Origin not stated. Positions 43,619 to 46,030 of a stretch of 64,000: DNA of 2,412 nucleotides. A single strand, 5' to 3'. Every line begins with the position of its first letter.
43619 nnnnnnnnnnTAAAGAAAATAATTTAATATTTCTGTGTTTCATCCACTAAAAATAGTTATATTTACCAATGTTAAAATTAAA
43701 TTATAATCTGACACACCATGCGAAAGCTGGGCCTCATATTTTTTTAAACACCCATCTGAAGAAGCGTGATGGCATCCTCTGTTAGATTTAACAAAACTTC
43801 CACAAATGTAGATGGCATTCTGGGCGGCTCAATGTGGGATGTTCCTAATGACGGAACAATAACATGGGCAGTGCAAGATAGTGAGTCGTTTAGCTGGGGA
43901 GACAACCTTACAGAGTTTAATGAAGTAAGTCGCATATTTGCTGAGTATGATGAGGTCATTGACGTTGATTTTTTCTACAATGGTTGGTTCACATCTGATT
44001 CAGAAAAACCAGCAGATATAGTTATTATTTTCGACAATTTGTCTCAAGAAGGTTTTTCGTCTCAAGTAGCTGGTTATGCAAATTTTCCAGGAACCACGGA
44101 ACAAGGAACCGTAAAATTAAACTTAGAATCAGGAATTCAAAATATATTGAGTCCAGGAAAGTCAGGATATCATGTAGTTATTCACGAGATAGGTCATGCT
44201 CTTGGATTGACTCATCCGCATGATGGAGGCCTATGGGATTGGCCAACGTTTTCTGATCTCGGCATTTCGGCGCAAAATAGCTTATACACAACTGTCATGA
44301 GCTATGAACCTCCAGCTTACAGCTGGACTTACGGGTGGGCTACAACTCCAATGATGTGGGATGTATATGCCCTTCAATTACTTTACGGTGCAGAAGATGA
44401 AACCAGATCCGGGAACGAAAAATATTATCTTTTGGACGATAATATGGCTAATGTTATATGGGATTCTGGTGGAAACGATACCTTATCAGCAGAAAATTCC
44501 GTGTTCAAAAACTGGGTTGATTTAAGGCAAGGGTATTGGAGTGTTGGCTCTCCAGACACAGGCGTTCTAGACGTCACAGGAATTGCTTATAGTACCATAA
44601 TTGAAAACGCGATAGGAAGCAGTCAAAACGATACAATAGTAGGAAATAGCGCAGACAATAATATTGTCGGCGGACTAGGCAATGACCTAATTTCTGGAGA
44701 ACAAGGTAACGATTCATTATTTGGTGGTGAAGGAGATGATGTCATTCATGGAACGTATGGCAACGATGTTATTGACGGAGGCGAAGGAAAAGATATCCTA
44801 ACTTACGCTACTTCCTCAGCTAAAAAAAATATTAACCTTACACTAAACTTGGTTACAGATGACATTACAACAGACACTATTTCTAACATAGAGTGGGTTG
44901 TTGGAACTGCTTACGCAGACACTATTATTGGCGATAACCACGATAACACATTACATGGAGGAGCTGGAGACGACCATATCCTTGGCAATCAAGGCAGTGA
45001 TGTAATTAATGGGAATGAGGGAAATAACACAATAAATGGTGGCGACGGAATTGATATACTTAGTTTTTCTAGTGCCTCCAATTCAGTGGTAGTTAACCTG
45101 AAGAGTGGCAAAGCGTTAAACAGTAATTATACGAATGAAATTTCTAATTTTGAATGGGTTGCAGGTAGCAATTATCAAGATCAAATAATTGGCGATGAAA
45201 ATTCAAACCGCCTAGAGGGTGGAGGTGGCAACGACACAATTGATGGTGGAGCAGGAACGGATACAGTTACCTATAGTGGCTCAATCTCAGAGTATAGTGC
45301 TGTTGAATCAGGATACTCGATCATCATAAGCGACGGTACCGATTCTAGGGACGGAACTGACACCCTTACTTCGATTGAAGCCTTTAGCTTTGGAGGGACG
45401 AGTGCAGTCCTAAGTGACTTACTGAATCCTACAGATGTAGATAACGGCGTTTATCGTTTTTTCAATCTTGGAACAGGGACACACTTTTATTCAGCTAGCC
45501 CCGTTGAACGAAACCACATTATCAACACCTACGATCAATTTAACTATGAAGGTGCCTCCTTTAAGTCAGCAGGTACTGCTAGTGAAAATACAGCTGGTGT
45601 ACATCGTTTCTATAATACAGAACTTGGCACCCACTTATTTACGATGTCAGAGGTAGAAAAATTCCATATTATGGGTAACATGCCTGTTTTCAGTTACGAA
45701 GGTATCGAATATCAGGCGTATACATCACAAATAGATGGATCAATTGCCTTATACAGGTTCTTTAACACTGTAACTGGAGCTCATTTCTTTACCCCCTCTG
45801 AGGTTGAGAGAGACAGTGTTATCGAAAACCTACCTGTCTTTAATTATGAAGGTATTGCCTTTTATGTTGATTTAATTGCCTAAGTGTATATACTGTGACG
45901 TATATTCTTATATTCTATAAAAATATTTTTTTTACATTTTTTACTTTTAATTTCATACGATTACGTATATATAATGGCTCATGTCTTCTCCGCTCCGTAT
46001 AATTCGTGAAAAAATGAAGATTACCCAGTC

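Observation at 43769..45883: Serralysin-like RTX metalloprotease with an unusual triple C-terminal repeat module and no type I secretion genes nearby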

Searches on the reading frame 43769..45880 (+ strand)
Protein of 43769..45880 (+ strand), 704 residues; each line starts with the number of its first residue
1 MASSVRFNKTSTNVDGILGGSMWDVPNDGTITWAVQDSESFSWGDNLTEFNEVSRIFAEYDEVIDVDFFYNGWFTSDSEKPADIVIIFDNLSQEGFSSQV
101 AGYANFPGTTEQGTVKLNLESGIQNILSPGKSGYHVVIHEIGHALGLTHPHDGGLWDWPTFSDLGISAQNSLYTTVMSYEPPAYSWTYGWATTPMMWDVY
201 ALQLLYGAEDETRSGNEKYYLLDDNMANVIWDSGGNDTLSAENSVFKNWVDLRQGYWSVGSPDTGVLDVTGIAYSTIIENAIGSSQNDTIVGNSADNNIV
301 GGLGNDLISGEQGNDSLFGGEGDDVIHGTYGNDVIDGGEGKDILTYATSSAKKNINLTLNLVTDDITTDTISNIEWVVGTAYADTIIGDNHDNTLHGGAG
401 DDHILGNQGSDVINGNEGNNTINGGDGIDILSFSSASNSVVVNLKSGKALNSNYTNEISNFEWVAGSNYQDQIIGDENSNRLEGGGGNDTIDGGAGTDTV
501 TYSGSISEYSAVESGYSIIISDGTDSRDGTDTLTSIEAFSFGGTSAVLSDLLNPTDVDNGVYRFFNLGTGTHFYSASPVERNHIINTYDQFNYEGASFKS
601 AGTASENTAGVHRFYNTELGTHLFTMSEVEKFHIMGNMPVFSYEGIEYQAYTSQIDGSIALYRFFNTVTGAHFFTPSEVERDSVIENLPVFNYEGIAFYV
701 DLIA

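Call 3: search_protein_families(library=pfam, proteins=[window:43769-45880:+], max_evalue=0.1)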
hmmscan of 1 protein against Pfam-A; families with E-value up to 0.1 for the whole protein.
window:43769-45880:+ (704 aa): 10 families
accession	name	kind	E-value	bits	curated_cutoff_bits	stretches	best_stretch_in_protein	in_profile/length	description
PF18885.6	DUF5648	-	5.2e-34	117.8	25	1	561-700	2-133/134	Domain of unknown function (DUF5648)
PF00353.25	HemolysinCabind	-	2.2e-32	111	23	5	396-431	1-36/36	RTX calcium-binding nonapeptide repeat (4 copies)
PF00413.30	Peptidase_M10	-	1.8e-08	34.9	24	1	30-152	6-127/159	Matrixin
PF13582.12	Reprolysin_3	-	6.3e-07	30.4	22.4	1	63-149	44-122/123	Metallo-peptidase family M12B Reprolysin-like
PF08548.17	Peptidase_M10_C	-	2.9e-06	27.7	20.7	1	224-350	30-107/193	Peptidase M10 serralysin C terminal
PF13688.12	Reprolysin_5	-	6.5e-05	23.7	27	1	84-179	94-186/196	Metallo-peptidase family M12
PF13583.11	Reprolysin_4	-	0.00035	20.7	22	1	122-152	126-154/203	Metallo-peptidase family M12B Reprolysin-like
PF16313.11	DUF4953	-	0.00055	19.7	24.2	1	136-218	16-107/316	Met-zincin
PF05572.19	Peptidase_M43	-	0.014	15.8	23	1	85-154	20-89/152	Pregnancy-associated plasma protein-A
PF01400.30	Astacin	-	0.041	14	22.5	1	130-151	75-96/189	Astacin (Peptidase family M12A)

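Call 4: search_protein_families(library=ncbifam, proteins=[window:43769-45880:+], max_evalue=0.1)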
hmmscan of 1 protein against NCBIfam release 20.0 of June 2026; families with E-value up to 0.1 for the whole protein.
window:43769-45880:+ (704 aa): 9 families
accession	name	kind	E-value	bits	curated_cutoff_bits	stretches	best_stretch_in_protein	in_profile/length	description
NF035945.1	Zn_serralysin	subfamily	6.8e-43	147.5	500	3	82-325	107-366/462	serralysin family metalloprotease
NF051884.1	ProteaseSapA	equivalog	8.9e-43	146.9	1200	5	54-316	79-359/644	protease SapA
NF053766.1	ZapA_metallo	exception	5.2e-38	131.3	940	2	130-335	169-387/483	ZapA family metalloprotease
NF033943.0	RTX_toxin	subfamily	5.4e-24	84.4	1000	2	366-503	661-802/930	RTX family hemolysin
NF046115.1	Ca_rpt_SMc04171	equivalog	2.1e-19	70.1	625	2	261-437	156-313/574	SMc04171 family calcium-binding repeat protein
NF050046.1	PueAB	exception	1e-14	53.9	670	3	298-355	371-428/616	polyurethane esterase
NF033203.1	entero_EhxA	exception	1.8e-13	49.6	2000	2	368-502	696-833/997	enterohemolysin EhxA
NF052454.1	BtaGlycanEglC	equivalog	3.5e-07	29.5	700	2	277-332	90-145/459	endo-1,3-1,4-beta-glycanase EglC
NF045530.1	LegP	equivalog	0.063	12.8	300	0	120-149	126-155/244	Dot/Icm T4SS effector Zinc-dependent metalloprotease LegP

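Call 6: find_homologous_proteins(query=window:43769-45880:+, max_evalue=1e-10)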
Query window:43769-45880:+ (704 aa): 5466 proteins with E <= 1e-10 among 8000 candidates; the best 120 are listed.
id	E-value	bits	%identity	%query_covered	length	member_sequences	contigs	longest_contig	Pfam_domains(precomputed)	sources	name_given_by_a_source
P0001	0.0e+0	1440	90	100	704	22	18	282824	PF00413.31,PF13582.13,PF08548.18,PF18885.7,PF00353.26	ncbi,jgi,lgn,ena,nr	ncbi:MAG: matrixin family metalloprotease [Alphaproteobacteria bacterium]|nr:matrixin family metallo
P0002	0.0e+0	1047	68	100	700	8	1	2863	PF18885.7,PF00353.26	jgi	-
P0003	0.0e+0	1012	65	100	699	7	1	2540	PF00413.31,PF18885.7,PF00353.26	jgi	jgi:Ca2+-binding RTX toxin-like protein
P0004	2.2e-291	987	65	100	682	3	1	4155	PF13582.13,PF08548.18,PF18885.7,PF00353.26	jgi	-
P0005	2.1e-283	960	62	100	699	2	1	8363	PF00413.31,PF13582.13,PF18885.7,PF00353.26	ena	-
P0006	2.5e-167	577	52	51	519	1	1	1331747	PF08548.18,PF18885.7,PF00353.26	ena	-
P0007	1.1e-142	495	36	34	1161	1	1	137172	PF00353.26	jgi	-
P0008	1.1e-134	469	39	31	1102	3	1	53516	PF00353.26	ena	-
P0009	2.4e-116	408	38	31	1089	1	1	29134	PF08548.18,PF00353.26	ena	-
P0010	1.2e-112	396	39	32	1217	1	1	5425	PF00353.26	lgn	-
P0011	6.9e-111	390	36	32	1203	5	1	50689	PF08548.18,PF00353.26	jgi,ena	-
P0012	2.9e-109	385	38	37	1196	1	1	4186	PF00353.26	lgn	-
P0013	1.8e-105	372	38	37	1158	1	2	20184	PF00353.26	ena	-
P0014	1.7e-102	362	34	74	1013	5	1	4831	PF08548.18,PF00353.26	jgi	-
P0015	8.4e-101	357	39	29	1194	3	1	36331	PF08548.18,PF13620.13,PF00353.26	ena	-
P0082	3.4e-76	275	36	33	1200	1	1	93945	PF00353.26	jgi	jgi:Ca2+-binding RTX toxin-like protein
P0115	5.7e-71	258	32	35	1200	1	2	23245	PF08548.18,PF00353.26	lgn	-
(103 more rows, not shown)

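Call 14: find_encoding_contigs(protein=window:43769-45880:+, flank=10000, max_places=6)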
Protein window:43769-45880:+ (704 aa): 22 contigs read that carry it; 6 places shown.
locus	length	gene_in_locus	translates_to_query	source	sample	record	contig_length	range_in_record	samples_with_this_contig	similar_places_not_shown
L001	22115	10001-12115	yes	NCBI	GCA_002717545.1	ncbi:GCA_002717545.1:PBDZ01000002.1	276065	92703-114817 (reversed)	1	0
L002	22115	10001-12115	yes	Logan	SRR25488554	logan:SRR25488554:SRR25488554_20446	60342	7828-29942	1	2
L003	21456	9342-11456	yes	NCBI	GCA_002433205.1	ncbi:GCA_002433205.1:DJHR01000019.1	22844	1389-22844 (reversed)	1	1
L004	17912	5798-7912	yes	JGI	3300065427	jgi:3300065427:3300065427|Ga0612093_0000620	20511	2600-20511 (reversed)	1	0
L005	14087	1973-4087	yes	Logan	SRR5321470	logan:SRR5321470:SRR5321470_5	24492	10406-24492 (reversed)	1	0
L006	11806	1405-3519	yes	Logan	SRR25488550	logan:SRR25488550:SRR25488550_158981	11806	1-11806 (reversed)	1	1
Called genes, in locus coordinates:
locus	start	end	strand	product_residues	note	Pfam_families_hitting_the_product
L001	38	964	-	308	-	PF02653:BPD_transp_2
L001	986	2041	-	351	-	PF02653:BPD_transp_2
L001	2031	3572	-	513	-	PF00005:ABC_tran, PF13304:AAA_21 (faint), PF00005:ABC_tran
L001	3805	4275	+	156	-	PF00383:dCMP_cyt_deam_1, PF14437:MafB19-deam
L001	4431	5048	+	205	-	PF01243:PNPOx_N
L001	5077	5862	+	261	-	PF23441:SDR (faint), PF00106:adh_short, PF08659:KR, PF13561:adh_short_C2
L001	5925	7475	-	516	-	PF02934:GatB_N, PF02637:GatB_Yqey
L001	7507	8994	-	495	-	PF01425:Amidase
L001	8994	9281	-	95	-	PF02686:GatC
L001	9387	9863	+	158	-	PF03652:RuvX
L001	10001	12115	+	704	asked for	PF00413:Peptidase_M10, PF13582:Reprolysin_3 (weak), PF08548:Peptidase_M10_C (weak), PF00353:HemolysinCabind (weak), PF18885:DUF5648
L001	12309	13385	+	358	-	PF02729:OTCace_N, PF00185:OTCace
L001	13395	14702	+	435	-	PF01979:Amidohydro_1, PF12890:DHOase, PF07969:Amidohydro_3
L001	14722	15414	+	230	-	PF02660:G3P_acyltransf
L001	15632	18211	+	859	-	PF01751:Toprim, PF01131:Topoisom_bac, PF01396:Zn_ribbon_Top1, PF13368:Toprim_C_rpt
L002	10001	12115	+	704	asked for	PF00413:Peptidase_M10, PF13582:Reprolysin_3 (weak), PF08548:Peptidase_M10_C (weak), PF00353:HemolysinCabind (weak), PF18885:DUF5648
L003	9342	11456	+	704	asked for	PF00413:Peptidase_M10, PF13582:Reprolysin_3 (weak), PF08548:Peptidase_M10_C (weak), PF00353:HemolysinCabind (weak), PF18885:DUF5648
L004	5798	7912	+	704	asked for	PF00413:Peptidase_M10, PF13582:Reprolysin_3 (weak), PF08548:Peptidase_M10_C (weak), PF00353:HemolysinCabind (weak), PF18885:DUF5648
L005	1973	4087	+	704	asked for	PF00413:Peptidase_M10, PF13582:Reprolysin_3 (weak), PF08548:Peptidase_M10_C (weak), PF00353:HemolysinCabind (weak), PF18885:DUF5648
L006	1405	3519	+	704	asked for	PF00413:Peptidase_M10, PF13582:Reprolysin_3 (weak), PF08548:Peptidase_M10_C (weak), PF00353:HemolysinCabind (weak), PF18885:DUF5648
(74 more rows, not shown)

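Call 22: find_encoding_contigs(protein=P0006, flank=10000, max_places=3)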
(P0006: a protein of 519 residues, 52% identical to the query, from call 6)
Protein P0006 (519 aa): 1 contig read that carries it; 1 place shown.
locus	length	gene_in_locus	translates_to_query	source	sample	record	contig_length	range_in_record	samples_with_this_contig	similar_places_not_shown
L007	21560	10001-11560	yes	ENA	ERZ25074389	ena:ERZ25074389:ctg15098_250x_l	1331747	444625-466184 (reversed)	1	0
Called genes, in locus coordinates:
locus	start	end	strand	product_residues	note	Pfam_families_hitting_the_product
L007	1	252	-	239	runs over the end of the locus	PF07484:Collar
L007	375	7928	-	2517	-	PF14252:DUF4347, PF00157:Pou (faint), PF00353:HemolysinCabind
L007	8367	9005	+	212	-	PF00440:TetR_N, PF16925:TetR_C_13, PF21993:TetR_C_13_2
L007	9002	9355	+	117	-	PF07237:DUF1428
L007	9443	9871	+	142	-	PF13577:SnoaL_4 (faint), PF13474:SnoaL_3, PF14534:DUF4440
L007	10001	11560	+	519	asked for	PF08548:Peptidase_M10_C, PF00353:HemolysinCabind (weak), PF18885:DUF5648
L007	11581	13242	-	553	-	PF02776:TPP_enzyme_N, PF00205:TPP_enzyme_M, PF02775:TPP_enzyme_C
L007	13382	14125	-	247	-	PF00392:GntR, PF07702:UTRA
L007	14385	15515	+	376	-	PF02463:SMC_N (faint), PF00005:ABC_tran, PF17912:OB_MalK, PF08402:TOBE_2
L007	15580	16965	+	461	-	PF01547:SBP_bac_1, PF13416:SBP_bac_8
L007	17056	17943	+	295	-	PF00528:BPD_transp_1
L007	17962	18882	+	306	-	PF00528:BPD_transp_1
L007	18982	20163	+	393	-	PF00561:Abhydrolase_1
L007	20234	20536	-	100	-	-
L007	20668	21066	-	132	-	-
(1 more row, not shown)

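Call 23: find_encoding_contigs(protein=P0005, flank=10000, max_places=3)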
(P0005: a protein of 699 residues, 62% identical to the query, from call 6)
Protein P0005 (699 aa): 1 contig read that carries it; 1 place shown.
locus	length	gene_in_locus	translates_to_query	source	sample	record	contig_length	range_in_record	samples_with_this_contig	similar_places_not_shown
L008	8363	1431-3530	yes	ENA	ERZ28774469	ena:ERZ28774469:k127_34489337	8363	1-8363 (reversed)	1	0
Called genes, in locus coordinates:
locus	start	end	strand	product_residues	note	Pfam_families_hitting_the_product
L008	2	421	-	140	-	?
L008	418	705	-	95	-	PF02686:GatC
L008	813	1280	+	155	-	PF03652:RuvX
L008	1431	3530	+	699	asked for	PF00413:Peptidase_M10 (weak), PF13582:Reprolysin_3 (faint), PF00353:HemolysinCabind, PF18885:DUF5648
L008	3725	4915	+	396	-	PF01381:HTH_3, PF13560:HTH_31 (weak), PF02729:OTCace_N, PF00185:OTCace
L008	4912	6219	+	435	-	PF01979:Amidohydro_1, PF12890:DHOase, PF07969:Amidohydro_3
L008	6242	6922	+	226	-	PF02660:G3P_acyltransf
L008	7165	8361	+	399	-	?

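Call 49: predict_structure(alignment_id=A2)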
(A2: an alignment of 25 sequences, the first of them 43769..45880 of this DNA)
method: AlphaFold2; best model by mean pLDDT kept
length: 704 residues; sequences in the alignment: 25
mean_pLDDT: 75.2   pTM: 0.64
mean pLDDT of the five models: 75.2, 74.4, 73.0, 71.4, 70.5
residues with pLDDT >= 90: 294; 70-90: 180; 50-70: 67; < 50: 163
segments of 3 or more residues with pLDDT < 50: 1-64, 70-85, 88-91, 107-112, 123-137, 143-194, 209-211
pLDDT, mean of each block of 10 residues (from residue 1): 24 33 38 40 39 43 47 41 48 52 48 52 45 48 46 40 40 37 31 50 51 74 68 85 89 80 62 84 95 95 95 95 94 96 95 96 95 97 97 95 96 95 96 95 97 94 96 96 94 93 91 84 83 92 86 80 81 85 81 86 87 85 88 89 92 91 84 86 89 92 79
secondary structure, 60 per line:
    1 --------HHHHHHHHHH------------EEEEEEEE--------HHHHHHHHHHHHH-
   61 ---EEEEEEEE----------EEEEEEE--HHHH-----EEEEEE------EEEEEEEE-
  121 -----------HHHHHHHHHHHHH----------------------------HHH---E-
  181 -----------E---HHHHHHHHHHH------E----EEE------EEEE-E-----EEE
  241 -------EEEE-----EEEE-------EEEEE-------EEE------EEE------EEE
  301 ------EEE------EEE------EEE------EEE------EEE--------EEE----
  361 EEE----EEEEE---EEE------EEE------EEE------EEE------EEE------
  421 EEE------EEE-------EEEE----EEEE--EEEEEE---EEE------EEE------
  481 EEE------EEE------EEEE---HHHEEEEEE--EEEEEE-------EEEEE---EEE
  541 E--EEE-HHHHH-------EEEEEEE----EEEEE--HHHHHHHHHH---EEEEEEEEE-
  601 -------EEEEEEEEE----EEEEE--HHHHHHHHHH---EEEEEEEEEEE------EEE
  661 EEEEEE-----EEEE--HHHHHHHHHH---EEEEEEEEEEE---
elements in order (helices of 4 or more, strands of 3 or more residues): H9-18 E31-38 H47-59 E64-71 E82-88 H91-94 E100-105 E112-119 H132-144 H196-206 E218-220 E227-230 E238-240 E248-251 E257-260 E268-272 E280-282 E289-291 E298-300 E307-309 E316-318 E325-327 E334-336 E343-345 E354-356 E361-363 E368-372 E376-378 E385-387 E394-396 E403-405 E412-414 E421-423 E430-432 E440-443 E448-451 E454-459 E463-465 E472-474 E481-483 E490-492 E499-502 E509-514 E517-522 E530-534 E538-541 E544-546 H548-552 E560-566 E571-575 H578-587 E591-599 E608-616 E621-625 H628-637 E641-651 E658-666 E672-675 H678-687 E691-701

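Call 79: list_cluster_members(proteins=[window:43769-45880:+])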
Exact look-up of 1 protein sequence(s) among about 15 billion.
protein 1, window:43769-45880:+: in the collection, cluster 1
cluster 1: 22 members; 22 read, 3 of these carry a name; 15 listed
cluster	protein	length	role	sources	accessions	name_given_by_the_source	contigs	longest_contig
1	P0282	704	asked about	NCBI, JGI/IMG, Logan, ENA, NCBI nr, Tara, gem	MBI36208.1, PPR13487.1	MAG: hypothetical protein CL568_01315 [Alphaproteobacteria bacterium] | Ca2+-binding RTX toxin-like protein | hypothetical protein [Alphaproteobacteria bacterium]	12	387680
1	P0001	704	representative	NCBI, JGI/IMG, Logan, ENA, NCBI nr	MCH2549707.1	MAG: matrixin family metalloprotease [Alphaproteobacteria bacterium] | matrixin family metalloprotease [Alphaproteobacteria bacterium]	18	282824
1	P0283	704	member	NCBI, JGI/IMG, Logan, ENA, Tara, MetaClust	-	Ca2+-binding RTX toxin-like protein | strand:- start:5381 stop:7495 length:2115 start_codon:yes stop_codon:yes ... | TARA_034_DCM_0.22-1.6_scaffold501129_1_gene573968 NOG04106 ""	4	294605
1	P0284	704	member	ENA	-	-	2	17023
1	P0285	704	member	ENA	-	-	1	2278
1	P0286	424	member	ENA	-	-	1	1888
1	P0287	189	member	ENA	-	-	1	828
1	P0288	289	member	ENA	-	-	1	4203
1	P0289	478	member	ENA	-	-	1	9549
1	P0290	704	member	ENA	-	-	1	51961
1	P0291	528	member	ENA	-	-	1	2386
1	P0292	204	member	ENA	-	-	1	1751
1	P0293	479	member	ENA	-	-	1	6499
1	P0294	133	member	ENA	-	-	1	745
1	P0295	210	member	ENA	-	-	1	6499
